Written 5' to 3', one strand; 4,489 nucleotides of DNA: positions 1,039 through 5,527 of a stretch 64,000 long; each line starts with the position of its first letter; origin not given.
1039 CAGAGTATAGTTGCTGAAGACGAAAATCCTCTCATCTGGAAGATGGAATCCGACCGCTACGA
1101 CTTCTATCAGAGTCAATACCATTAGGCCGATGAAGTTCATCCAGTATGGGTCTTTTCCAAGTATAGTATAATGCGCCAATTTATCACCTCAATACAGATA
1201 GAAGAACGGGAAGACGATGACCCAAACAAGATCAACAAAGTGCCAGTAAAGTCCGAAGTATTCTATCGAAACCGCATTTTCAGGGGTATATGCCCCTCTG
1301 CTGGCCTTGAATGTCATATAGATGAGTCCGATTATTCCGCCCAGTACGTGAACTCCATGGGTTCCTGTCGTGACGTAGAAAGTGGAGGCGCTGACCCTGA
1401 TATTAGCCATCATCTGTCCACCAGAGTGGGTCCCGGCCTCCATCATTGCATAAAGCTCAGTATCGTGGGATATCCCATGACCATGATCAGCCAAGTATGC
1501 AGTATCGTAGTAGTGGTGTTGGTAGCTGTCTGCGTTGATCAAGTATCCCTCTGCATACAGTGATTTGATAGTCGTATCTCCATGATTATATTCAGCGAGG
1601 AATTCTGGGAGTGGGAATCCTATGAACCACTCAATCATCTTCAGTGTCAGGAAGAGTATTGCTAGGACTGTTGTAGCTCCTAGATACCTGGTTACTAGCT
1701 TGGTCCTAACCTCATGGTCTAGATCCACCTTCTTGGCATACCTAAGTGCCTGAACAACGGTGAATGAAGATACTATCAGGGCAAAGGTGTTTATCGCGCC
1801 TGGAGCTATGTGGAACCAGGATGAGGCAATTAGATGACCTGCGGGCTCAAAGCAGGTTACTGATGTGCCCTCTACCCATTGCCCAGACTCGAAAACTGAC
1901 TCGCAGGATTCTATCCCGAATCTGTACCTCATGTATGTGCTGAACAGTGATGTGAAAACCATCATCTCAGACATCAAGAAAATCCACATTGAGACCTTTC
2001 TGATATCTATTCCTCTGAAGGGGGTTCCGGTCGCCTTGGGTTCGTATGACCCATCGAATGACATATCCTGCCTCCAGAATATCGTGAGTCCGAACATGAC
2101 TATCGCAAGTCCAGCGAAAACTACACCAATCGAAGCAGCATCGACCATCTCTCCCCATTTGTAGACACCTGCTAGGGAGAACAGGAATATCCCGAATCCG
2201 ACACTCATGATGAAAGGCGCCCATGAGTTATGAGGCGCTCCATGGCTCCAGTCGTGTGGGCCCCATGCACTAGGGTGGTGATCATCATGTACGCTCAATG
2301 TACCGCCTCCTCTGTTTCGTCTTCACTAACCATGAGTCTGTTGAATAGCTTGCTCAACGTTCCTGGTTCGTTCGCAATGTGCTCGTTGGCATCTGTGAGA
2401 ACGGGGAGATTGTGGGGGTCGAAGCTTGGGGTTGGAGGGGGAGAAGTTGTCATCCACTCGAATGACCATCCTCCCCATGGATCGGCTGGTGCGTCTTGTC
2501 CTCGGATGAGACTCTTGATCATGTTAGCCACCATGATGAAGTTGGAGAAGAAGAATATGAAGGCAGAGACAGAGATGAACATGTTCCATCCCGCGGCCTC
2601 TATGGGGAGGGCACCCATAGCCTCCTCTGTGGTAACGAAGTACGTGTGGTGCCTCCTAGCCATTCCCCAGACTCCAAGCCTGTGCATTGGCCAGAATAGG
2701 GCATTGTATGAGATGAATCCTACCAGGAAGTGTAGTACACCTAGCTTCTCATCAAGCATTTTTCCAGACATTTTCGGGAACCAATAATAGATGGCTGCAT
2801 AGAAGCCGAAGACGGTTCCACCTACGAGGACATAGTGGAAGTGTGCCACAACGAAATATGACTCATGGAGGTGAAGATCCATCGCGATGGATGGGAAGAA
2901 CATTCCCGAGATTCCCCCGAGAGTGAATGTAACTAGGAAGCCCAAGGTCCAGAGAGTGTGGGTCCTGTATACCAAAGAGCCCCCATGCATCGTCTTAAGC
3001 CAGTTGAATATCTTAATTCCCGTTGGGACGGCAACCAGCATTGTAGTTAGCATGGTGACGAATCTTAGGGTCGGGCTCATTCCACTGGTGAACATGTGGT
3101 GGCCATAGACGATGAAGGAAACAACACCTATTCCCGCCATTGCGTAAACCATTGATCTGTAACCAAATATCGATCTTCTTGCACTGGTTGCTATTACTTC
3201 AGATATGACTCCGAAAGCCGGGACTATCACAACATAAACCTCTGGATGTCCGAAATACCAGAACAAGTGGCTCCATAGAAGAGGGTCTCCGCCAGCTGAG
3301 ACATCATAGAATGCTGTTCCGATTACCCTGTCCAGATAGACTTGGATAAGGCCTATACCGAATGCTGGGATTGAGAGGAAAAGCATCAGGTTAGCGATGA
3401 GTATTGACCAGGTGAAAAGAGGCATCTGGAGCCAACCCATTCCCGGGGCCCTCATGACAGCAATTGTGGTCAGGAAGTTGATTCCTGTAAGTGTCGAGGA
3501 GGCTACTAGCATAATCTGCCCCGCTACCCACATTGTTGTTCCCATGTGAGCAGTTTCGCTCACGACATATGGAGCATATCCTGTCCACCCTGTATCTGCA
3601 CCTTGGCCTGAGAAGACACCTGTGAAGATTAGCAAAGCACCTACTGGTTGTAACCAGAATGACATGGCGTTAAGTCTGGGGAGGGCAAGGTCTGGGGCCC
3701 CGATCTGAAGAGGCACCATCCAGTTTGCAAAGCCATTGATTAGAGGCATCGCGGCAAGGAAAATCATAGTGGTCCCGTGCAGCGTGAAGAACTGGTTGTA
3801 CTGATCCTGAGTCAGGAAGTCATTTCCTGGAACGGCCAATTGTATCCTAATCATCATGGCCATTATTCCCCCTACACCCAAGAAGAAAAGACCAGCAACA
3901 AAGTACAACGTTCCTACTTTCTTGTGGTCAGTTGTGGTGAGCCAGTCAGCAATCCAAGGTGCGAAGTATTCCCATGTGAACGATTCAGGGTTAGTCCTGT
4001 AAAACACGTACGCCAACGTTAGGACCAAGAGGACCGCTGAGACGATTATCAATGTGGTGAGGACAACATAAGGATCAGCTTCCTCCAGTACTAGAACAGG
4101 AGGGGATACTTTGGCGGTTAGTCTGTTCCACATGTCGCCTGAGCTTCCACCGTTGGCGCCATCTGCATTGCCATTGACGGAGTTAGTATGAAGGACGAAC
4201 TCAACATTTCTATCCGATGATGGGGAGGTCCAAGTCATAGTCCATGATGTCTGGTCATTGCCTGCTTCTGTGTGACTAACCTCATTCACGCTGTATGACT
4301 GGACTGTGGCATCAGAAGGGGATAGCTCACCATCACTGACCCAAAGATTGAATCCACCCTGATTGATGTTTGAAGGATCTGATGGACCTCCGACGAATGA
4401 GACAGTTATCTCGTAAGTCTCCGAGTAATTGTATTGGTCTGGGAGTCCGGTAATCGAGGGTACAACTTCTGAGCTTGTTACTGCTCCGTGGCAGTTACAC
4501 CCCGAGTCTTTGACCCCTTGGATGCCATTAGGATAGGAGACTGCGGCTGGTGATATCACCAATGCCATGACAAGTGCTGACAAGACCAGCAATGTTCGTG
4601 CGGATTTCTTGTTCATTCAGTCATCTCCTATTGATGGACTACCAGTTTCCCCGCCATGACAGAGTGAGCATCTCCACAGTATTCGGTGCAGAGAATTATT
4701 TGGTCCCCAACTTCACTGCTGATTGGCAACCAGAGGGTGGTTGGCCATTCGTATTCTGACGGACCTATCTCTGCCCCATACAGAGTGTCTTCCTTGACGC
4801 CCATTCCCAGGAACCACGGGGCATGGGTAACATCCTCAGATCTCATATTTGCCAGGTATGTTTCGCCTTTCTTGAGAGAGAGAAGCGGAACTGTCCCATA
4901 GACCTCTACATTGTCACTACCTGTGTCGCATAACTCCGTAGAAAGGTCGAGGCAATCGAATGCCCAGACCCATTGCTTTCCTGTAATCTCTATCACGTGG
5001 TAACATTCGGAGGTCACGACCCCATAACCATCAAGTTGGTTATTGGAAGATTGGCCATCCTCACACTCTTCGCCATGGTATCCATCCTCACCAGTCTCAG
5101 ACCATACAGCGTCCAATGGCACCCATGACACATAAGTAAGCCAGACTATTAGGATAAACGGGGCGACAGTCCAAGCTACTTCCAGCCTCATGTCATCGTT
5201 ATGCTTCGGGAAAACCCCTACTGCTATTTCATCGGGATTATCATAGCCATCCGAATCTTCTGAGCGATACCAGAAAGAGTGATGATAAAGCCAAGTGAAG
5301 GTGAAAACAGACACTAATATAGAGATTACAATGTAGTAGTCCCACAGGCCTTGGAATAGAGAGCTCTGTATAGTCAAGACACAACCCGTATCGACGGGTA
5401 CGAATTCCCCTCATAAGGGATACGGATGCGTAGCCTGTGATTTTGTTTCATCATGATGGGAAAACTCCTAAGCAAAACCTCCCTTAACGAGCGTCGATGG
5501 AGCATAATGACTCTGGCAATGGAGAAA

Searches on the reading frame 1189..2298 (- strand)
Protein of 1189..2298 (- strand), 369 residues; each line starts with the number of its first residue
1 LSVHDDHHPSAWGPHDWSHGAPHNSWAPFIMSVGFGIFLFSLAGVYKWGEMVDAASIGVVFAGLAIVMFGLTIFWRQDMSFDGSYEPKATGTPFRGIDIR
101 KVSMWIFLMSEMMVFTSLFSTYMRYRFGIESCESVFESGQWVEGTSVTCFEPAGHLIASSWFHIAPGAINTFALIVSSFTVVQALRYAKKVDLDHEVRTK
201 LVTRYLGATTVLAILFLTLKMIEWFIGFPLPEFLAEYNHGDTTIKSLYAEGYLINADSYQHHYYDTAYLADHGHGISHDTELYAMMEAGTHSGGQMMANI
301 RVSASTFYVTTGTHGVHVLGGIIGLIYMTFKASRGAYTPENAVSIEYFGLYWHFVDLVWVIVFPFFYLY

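Call 13: search_protein_families(library=pfam, proteins=[window:1189-2298:-], max_evalue=0.001)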
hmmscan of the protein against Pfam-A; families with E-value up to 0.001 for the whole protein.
window:1189-2298:- (369 aa): 1 family
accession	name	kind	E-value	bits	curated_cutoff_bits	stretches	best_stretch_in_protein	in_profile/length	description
PF00510.24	COX3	-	2.6e-13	50.9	23.8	1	302-368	189-255/258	Cytochrome c oxidase subunit III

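Call 66: search_protein_families(library=pfam, proteins=[window:1189-2298:-], max_evalue=1)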
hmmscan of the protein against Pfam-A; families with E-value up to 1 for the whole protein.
window:1189-2298:- (369 aa): 2 families
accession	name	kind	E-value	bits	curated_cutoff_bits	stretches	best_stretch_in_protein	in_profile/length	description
PF00510.24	COX3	-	2.6e-13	50.9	23.8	2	302-368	189-255/258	Cytochrome c oxidase subunit III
PF02656.20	DUF202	-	0.37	11.7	23.4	0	30-76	20-64/68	Domain of unknown function (DUF202)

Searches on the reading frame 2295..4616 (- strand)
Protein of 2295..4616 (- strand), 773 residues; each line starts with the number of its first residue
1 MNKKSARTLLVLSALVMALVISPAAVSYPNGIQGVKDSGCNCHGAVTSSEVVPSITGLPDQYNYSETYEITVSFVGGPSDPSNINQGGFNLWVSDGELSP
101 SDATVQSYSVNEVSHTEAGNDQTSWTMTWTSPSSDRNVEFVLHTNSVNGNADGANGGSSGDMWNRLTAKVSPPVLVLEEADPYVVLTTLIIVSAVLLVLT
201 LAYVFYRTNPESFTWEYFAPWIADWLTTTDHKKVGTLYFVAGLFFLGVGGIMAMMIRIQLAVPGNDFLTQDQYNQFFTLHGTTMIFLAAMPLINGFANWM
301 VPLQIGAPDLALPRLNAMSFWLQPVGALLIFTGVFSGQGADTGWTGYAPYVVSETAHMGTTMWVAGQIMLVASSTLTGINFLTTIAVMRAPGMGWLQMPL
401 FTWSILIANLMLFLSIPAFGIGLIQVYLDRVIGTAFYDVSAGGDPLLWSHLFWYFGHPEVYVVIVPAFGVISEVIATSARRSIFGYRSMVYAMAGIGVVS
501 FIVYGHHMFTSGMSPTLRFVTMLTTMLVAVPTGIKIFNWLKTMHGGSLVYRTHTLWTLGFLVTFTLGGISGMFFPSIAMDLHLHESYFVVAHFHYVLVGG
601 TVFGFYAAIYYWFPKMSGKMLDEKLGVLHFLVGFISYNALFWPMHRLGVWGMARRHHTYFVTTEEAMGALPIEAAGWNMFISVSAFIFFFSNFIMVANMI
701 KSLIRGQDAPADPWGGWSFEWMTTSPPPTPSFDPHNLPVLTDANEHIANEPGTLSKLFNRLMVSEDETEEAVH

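Call 13: search_protein_families(library=pfam, proteins=[window:2295-4616:-], max_evalue=0.001)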
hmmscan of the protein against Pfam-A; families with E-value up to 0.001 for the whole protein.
window:2295-4616:- (773 aa): 1 family
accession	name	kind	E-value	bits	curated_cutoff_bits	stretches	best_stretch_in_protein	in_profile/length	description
PF00115.25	COX1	-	4.6e-140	467.8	34.8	1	233-667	1-423/436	Cytochrome C and Quinol oxidase polypeptide I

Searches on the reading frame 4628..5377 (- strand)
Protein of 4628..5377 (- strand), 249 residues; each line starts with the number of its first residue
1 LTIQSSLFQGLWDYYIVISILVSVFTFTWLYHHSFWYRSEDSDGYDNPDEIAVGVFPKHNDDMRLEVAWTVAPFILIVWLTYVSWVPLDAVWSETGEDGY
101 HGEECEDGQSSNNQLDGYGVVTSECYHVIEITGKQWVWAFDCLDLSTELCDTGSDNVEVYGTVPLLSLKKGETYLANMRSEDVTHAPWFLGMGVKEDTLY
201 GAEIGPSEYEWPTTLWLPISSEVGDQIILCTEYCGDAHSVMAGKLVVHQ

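Call 13: search_protein_families(library=pfam, proteins=[window:4628-5377:-], max_evalue=0.001)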
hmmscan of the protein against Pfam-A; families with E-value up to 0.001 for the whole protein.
window:4628-5377:- (249 aa): 0 families

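Call 66: search_protein_families(library=pfam, proteins=[window:4628-5377:-], max_evalue=1)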
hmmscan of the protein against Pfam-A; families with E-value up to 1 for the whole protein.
window:4628-5377:- (249 aa): 1 family
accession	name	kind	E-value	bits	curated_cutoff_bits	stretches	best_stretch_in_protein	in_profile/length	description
PF00116.26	COX2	-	0.1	13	22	0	129-201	3-83/120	Cytochrome C oxidase subunit II, periplasmic domain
